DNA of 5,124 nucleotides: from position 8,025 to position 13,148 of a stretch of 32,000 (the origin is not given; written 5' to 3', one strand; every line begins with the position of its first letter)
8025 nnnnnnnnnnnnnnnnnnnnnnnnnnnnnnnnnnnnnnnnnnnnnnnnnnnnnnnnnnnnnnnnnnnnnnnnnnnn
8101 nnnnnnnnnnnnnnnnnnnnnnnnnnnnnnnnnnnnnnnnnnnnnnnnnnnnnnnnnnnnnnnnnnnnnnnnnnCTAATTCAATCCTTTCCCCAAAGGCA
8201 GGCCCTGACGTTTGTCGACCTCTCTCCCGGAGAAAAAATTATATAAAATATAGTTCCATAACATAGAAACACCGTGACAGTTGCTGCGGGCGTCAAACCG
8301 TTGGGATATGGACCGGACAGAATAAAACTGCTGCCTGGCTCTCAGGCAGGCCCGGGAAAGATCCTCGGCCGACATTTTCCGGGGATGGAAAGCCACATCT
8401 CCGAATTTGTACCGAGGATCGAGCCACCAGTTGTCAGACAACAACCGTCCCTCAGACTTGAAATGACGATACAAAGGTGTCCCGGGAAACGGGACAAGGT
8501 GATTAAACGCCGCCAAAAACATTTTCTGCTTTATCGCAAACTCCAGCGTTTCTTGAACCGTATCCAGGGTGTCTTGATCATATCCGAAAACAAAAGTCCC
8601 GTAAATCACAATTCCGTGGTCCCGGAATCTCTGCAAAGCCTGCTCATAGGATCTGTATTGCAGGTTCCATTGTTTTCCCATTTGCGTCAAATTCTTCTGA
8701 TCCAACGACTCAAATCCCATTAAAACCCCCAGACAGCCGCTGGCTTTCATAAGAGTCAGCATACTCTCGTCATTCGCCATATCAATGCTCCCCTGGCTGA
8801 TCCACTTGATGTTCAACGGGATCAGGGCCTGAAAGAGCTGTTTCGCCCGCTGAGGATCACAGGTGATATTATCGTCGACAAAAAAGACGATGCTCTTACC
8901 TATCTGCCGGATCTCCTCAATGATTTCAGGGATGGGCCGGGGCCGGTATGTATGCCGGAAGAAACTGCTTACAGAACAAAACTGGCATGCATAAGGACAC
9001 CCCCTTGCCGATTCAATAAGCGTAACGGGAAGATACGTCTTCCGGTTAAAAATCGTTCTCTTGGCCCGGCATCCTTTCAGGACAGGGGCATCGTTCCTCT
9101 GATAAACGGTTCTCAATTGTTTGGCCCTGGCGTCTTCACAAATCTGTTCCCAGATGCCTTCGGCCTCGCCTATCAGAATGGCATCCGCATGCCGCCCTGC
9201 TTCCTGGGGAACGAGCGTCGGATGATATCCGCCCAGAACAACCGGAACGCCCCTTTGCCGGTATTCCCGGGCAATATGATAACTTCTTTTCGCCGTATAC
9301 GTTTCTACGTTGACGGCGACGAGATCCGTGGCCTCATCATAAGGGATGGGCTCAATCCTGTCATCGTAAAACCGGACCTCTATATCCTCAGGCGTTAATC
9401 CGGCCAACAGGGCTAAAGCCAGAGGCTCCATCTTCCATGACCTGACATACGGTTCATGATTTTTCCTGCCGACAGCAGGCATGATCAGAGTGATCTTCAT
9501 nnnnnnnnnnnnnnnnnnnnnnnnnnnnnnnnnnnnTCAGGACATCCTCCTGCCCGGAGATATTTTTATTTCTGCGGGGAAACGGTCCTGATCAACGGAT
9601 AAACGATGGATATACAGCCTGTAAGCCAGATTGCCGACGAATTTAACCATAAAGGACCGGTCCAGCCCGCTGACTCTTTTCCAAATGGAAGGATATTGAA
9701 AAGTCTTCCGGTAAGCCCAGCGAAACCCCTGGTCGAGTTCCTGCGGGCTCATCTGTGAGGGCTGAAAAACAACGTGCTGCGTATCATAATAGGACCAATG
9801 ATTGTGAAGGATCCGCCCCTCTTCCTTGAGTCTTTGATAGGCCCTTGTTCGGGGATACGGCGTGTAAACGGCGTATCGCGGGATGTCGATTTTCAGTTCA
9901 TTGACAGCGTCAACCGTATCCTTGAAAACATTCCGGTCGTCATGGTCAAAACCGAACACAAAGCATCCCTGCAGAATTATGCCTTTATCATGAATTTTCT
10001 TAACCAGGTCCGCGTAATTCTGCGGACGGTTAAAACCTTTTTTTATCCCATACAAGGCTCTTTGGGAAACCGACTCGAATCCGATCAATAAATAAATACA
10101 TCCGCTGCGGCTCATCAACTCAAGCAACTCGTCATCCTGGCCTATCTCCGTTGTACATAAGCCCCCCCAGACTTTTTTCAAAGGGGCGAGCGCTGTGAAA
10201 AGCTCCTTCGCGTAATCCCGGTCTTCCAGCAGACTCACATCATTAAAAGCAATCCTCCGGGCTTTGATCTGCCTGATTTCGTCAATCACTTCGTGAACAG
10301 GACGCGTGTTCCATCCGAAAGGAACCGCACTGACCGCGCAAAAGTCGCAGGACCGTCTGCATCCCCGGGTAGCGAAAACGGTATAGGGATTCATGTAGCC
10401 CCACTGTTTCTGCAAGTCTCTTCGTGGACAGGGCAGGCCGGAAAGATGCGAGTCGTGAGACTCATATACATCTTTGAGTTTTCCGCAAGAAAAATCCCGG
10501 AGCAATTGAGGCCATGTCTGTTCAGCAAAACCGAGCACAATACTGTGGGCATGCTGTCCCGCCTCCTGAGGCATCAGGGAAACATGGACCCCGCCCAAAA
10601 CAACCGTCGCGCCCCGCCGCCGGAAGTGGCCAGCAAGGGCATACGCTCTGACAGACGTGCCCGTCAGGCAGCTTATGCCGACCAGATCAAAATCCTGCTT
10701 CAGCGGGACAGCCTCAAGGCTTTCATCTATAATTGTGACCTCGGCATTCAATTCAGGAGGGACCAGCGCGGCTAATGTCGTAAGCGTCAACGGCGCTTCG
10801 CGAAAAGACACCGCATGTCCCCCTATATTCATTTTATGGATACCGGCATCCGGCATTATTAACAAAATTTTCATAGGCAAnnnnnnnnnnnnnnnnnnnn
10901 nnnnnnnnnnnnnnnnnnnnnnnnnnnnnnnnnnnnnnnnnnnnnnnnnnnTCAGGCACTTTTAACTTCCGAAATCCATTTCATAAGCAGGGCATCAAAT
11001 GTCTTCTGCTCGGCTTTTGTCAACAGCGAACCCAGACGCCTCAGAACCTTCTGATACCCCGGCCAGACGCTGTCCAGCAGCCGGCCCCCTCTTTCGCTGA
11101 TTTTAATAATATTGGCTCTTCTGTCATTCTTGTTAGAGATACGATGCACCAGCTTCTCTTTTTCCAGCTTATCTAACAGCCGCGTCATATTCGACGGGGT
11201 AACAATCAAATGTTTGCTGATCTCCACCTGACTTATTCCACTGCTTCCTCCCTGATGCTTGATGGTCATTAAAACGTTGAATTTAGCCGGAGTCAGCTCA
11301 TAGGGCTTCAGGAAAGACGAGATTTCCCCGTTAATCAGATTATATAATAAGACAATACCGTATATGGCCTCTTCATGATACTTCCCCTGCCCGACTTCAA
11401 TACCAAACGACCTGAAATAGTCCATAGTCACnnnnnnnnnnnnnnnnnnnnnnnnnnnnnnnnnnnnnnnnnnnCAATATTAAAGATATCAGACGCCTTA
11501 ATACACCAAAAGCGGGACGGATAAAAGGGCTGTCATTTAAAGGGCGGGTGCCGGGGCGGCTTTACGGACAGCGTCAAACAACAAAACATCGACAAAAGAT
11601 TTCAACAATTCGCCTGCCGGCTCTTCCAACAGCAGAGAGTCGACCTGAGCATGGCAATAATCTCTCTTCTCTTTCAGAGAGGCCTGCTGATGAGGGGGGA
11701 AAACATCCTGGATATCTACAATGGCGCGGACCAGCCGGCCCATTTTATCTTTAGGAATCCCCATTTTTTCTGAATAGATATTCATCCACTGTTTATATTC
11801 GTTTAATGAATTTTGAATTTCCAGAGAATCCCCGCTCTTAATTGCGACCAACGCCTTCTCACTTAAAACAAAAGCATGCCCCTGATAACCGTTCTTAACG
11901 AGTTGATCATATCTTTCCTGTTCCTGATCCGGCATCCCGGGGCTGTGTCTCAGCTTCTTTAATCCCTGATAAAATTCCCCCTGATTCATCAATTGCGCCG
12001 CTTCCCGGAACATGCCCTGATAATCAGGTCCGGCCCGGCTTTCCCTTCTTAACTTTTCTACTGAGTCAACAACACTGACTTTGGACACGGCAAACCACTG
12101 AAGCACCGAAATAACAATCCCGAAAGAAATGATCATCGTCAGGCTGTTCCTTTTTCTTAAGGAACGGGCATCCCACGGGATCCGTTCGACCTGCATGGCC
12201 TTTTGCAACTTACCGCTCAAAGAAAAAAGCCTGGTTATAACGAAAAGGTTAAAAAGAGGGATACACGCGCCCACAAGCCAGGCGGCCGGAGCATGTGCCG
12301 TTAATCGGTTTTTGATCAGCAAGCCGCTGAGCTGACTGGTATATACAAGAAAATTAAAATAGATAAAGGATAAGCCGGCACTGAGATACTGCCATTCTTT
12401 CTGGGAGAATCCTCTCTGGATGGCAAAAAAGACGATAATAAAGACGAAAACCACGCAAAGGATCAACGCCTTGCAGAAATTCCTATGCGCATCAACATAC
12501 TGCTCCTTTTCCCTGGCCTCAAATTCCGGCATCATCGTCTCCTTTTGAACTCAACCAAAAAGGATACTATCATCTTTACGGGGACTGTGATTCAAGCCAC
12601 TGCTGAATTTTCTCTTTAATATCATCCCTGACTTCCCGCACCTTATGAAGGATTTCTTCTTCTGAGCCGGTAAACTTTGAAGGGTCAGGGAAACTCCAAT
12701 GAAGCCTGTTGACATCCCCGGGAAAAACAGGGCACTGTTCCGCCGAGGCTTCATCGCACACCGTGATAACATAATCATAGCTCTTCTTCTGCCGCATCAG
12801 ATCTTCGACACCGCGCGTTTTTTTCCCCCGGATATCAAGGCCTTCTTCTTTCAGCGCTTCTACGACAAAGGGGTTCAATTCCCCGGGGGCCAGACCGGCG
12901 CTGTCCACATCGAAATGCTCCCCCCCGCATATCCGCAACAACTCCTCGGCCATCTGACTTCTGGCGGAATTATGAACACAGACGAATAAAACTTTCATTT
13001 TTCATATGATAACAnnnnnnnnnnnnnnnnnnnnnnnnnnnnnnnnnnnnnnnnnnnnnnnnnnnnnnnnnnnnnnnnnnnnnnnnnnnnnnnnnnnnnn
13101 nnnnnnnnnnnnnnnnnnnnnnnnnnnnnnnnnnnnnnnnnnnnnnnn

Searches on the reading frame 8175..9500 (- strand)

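Call 50: search_protein_families(library=pfam, max_evalue=0.0001, proteins=[window:8175-9500:-])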
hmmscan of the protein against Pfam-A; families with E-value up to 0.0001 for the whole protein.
window:8175-9500:- (441 aa): 2 families
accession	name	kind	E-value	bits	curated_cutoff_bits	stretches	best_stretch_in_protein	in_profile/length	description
PF04055.27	Radical_SAM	-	4e-17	63.3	29.5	1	163-322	2-166/166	Radical SAM superfamily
PF02310.24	B12-binding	-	6.3e-09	36.2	32.1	1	25-117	13-117/121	B12 binding domain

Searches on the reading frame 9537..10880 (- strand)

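Call 50: search_protein_families(library=pfam, max_evalue=0.0001, proteins=[window:9537-10880:-])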
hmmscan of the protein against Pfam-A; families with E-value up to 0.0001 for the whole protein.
window:9537-10880:- (447 aa): 2 families
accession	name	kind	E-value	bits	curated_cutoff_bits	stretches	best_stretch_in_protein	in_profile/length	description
PF04055.27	Radical_SAM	-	3.5e-13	50.5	29.5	1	170-302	3-142/166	Radical SAM superfamily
PF02310.24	B12-binding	-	6.3e-09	36.1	32.1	1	50-126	40-120/121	B12 binding domain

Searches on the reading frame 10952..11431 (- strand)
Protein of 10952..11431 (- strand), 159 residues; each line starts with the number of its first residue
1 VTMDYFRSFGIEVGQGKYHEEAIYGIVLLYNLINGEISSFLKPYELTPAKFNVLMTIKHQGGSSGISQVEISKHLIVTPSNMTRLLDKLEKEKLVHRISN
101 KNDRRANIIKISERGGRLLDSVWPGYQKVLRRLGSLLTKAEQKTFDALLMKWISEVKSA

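Call 50: search_protein_families(library=pfam, max_evalue=0.0001, proteins=[window:10952-11431:-])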
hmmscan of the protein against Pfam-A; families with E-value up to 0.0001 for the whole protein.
window:10952-11431:- (159 aa): 3 families
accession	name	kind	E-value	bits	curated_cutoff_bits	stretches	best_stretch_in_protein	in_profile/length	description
PF01047.28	MarR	-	7.2e-14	51.9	24.6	1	46-105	1-57/59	MarR family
PF12802.13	MarR_2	-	8.5e-12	45.5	27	1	46-106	3-61/61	MarR family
PF22381.2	Staph_reg_Sar_Rot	-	1e-08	35.6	27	1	38-120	4-83/85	Transcriptional regulator SarA/Rot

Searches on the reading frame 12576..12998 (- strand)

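Call 51: search_protein_families(library=pfam, max_evalue=0.0001, proteins=[window:12576-12998:-])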
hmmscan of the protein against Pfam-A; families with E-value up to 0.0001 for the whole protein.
window:12576-12998:- (140 aa): 1 family
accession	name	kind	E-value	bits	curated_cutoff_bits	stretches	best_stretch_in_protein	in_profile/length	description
PF01451.26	LMWPc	-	7.9e-20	72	23.2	1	3-135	1-144/144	Low molecular weight phosphotyrosine protein phosphatase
